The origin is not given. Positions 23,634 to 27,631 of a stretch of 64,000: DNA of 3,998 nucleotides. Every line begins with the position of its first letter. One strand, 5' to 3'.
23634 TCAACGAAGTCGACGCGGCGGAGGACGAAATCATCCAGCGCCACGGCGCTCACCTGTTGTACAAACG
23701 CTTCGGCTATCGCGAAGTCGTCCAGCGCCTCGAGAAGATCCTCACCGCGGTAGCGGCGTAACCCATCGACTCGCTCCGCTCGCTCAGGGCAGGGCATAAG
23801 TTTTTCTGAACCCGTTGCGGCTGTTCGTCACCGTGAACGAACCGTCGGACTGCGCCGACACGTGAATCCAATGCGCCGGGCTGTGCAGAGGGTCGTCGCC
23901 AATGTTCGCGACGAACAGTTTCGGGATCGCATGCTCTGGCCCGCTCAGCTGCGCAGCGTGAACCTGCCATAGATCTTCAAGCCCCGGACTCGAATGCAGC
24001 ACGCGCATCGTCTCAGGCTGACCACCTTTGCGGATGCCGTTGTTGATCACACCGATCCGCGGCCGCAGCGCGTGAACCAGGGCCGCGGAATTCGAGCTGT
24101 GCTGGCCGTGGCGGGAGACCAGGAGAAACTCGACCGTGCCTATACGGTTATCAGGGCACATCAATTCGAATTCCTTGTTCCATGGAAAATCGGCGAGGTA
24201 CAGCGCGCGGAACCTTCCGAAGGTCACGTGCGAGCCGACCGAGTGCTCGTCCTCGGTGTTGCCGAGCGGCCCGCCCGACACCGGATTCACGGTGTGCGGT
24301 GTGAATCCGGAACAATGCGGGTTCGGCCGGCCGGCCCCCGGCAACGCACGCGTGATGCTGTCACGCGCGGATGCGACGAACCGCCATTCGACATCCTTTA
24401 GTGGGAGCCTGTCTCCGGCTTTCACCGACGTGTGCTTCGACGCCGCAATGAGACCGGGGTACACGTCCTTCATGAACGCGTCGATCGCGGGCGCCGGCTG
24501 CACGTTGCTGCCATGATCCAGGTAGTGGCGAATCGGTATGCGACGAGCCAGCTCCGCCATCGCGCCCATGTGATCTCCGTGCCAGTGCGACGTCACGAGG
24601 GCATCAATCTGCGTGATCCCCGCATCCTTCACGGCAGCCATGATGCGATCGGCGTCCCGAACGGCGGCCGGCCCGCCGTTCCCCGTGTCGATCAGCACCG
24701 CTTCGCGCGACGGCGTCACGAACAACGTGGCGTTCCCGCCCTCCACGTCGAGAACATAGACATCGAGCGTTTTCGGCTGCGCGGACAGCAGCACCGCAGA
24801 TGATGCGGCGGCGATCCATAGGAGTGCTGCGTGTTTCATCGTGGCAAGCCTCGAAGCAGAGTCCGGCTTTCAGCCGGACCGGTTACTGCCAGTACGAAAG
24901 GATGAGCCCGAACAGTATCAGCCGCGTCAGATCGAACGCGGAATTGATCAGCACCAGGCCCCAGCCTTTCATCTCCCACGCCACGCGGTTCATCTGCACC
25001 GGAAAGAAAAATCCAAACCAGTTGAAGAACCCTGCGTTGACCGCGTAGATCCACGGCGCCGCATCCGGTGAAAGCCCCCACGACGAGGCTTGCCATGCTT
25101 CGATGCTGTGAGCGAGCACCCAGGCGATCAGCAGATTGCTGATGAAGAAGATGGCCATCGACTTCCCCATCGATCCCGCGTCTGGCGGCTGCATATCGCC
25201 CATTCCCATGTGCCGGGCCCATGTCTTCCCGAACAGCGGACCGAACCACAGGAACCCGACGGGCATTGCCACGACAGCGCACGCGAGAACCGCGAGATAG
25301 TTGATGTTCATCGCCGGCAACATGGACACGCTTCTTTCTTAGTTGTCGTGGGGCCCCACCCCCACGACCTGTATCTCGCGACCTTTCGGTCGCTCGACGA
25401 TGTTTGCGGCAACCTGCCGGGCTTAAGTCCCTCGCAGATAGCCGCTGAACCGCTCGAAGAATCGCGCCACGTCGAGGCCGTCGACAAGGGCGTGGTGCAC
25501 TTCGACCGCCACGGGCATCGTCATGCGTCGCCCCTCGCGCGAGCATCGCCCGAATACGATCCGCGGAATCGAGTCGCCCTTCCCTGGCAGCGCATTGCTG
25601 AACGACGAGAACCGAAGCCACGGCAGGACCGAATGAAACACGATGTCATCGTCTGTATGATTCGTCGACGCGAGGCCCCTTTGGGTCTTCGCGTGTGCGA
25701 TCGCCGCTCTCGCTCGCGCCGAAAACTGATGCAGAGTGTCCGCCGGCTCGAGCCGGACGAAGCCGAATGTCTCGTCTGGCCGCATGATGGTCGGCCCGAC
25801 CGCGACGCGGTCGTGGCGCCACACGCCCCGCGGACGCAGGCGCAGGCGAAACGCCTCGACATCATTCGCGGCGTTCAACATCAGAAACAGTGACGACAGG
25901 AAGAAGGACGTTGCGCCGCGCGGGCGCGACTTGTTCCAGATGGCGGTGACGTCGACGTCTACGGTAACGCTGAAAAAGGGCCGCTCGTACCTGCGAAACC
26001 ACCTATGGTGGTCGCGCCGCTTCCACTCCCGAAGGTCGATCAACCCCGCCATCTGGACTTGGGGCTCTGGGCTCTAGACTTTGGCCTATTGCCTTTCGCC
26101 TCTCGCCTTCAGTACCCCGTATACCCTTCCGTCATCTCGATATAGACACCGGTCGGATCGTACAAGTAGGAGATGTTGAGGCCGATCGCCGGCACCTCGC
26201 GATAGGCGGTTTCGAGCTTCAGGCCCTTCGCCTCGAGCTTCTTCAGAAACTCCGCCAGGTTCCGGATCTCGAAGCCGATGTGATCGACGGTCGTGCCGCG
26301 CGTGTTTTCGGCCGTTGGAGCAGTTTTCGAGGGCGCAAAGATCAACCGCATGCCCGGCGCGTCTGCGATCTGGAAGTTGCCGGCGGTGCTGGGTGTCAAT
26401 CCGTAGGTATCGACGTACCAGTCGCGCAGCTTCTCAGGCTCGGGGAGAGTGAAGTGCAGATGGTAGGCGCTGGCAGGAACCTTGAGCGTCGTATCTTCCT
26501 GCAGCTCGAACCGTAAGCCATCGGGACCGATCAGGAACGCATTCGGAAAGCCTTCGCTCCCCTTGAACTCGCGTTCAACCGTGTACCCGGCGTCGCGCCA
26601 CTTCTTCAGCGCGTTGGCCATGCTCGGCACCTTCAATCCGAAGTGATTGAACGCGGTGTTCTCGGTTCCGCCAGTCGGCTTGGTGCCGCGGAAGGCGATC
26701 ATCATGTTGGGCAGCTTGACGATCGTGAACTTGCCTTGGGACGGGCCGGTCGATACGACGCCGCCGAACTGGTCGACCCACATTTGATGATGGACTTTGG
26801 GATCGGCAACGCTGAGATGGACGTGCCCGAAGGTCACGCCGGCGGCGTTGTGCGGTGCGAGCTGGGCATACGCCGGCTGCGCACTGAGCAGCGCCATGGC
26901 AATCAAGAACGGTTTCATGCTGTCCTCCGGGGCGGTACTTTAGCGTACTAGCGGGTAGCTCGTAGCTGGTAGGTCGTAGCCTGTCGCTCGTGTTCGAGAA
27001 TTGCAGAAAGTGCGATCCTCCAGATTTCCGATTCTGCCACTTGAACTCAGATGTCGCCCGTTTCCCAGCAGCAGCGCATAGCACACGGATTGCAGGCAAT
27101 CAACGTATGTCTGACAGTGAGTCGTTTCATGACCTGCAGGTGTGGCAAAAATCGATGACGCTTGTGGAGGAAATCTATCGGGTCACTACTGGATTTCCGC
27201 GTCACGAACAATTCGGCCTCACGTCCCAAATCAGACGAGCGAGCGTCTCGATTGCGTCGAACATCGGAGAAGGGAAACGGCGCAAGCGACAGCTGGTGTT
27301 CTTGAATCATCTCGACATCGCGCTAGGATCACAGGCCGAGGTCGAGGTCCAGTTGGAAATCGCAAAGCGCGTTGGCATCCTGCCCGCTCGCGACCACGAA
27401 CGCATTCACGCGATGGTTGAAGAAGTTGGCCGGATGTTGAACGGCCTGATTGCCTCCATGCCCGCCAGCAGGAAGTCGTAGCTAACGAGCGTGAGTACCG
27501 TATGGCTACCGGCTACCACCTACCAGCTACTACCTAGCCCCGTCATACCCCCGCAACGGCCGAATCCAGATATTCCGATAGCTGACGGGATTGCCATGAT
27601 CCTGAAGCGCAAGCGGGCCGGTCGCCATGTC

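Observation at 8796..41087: Family of strand-polarised heptanucleotide tandem arrays packed against gene ends (11 arrays in 33 kb)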

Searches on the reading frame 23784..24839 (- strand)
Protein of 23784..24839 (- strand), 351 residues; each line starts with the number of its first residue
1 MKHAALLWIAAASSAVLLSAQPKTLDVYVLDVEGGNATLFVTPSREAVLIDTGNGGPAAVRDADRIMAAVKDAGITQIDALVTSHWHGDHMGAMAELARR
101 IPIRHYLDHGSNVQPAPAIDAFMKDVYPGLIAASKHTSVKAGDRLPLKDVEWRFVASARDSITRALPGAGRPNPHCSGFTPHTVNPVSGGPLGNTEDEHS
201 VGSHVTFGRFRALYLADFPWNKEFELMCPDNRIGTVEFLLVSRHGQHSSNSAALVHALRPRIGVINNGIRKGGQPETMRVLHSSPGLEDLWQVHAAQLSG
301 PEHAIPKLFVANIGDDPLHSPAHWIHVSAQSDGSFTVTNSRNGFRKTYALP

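Call 35: search_protein_families(library=pfam, proteins=[window:23784-24839:-], max_evalue=0.001)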
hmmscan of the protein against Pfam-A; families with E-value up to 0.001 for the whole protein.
window:23784-24839:- (351 aa): 2 families
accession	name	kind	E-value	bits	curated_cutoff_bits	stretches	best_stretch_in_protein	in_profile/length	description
PF00753.33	Lactamase_B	-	1.8e-12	48.1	22.7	1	32-220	3-152/196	Metallo-beta-lactamase superfamily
PF12706.13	Lactamase_B_2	-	0.00014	22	27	1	48-148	3-99/200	Beta-lactamase superfamily domain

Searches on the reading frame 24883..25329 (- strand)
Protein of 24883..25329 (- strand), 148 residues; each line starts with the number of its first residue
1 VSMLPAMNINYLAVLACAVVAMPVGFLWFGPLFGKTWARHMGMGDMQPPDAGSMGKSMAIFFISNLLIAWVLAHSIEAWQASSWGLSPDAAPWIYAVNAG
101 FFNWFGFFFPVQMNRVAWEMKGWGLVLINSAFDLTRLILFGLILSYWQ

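Call 35: search_protein_families(library=pfam, proteins=[window:24883-25329:-], max_evalue=0.001)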
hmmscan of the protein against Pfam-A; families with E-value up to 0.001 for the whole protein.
window:24883-25329:- (148 aa): 1 family
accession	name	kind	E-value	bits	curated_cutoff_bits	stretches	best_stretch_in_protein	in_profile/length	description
PF08570.15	DUF1761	-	1.9e-23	83.5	31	1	12-144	1-122/123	Protein of unknown function (DUF1761)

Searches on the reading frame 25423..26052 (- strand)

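Call 20: search_protein_families(library=pfam, proteins=[window:25423-26052:-], max_evalue=0.001)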
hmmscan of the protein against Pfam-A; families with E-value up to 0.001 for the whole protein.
window:25423-26052:- (209 aa): 1 family
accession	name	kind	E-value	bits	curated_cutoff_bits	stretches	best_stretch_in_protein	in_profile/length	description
PF00302.23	CAT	-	2.6e-25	90.1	23.5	1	4-200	5-202/205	Chloramphenicol acetyltransferase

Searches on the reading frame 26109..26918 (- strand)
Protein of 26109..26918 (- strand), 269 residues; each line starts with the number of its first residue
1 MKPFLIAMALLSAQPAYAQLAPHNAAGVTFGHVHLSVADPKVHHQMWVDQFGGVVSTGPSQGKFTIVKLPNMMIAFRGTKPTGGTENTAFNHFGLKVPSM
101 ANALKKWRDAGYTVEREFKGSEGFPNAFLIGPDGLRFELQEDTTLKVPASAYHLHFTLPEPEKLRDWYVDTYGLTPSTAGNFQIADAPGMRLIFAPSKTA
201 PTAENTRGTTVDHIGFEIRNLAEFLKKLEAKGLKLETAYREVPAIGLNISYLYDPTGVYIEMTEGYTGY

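Call 20: search_protein_families(library=pfam, proteins=[window:26109-26918:-], max_evalue=0.001)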
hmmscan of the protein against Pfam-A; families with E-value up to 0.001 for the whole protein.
window:26109-26918:- (269 aa): 2 families
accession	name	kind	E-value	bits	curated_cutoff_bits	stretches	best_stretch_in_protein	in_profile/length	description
PF13669.12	Glyoxalase_4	-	8.3e-10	39.4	27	1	153-241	2-99/109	Glyoxalase/Bleomycin resistance protein/Dioxygenase superfamily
PF00903.31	Glyoxalase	-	9.4e-07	29.7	20.6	0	155-262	6-121/121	Glyoxalase/Bleomycin resistance protein/Dioxygenase superfamily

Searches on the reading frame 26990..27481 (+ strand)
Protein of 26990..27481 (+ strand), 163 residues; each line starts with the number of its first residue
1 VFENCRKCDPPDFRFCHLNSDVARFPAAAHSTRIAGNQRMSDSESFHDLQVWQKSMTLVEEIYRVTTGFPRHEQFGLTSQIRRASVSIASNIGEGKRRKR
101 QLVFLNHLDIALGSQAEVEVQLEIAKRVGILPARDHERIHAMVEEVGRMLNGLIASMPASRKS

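Call 20: search_protein_families(library=pfam, proteins=[window:26990-27481:+], max_evalue=0.001)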
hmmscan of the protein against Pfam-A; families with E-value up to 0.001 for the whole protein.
window:26990-27481:+ (163 aa): 2 families
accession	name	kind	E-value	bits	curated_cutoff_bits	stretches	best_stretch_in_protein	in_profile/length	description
PF05635.17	23S_rRNA_IVP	-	2.6e-36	124.5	33.8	1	48-152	2-106/106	23S rRNA-intervening sequence protein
PF22296.2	bAvd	-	3.8e-13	50.3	40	1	52-156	4-106/107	bAvd-like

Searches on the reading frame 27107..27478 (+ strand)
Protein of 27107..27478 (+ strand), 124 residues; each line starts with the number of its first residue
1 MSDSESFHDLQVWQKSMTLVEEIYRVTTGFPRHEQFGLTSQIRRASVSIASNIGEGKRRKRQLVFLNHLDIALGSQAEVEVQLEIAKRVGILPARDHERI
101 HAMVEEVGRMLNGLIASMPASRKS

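Call 58: find_related_loci(query=window:27107-27478:+, collection=metagenome_contigs, flank=1200)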
Query window:27107-27478:+ (124 aa) in metagenome_contigs; peptide patterns used: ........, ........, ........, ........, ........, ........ (x = any residue, [..] = any of these).
465 stretches matched a pattern; 79 encode a relative of the query (tblastn E <= 1e-3); 79 distinct loci.
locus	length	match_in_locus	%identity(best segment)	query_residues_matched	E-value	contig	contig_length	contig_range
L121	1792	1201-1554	83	1-118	2e-62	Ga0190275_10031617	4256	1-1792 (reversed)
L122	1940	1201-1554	81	1-118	7e-61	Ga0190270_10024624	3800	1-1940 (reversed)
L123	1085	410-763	78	1-118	8e-64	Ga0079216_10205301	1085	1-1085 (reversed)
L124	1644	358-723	79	1-122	3e-62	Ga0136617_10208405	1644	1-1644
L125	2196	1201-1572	76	1-124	2e-60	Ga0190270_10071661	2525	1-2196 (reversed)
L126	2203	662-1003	82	5-118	9e-60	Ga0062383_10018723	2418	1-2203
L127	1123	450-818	76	1-121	2e-62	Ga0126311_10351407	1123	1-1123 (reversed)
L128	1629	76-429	78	1-118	3e-59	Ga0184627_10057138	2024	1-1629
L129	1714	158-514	76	6-124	4e-59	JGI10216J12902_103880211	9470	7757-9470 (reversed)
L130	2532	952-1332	72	1-122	1e-56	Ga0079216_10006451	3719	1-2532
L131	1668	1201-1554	71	1-118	1e-53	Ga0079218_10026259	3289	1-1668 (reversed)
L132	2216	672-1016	70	1-115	3e-53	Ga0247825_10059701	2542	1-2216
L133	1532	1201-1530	75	1-110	5e-54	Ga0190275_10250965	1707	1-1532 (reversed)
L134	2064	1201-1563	68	1-120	1e-52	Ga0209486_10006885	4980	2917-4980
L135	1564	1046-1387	69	5-118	8e-54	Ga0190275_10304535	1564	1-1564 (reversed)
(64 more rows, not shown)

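Call 62: search_solved_structures(query=window:27107-27478:+, max_evalue=0.01, show_alignments=1)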
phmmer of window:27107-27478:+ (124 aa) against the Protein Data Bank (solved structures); distinct sequences matched with E-value up to 0.01: 2.
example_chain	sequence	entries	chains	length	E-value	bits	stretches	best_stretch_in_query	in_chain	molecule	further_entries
2gsc_A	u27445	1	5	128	1.2e-21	80.4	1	8-116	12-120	Putative uncharacterized protein XCC0516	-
2rld_A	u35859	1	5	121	5.6e-07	33.2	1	31-116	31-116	Uncharacterized protein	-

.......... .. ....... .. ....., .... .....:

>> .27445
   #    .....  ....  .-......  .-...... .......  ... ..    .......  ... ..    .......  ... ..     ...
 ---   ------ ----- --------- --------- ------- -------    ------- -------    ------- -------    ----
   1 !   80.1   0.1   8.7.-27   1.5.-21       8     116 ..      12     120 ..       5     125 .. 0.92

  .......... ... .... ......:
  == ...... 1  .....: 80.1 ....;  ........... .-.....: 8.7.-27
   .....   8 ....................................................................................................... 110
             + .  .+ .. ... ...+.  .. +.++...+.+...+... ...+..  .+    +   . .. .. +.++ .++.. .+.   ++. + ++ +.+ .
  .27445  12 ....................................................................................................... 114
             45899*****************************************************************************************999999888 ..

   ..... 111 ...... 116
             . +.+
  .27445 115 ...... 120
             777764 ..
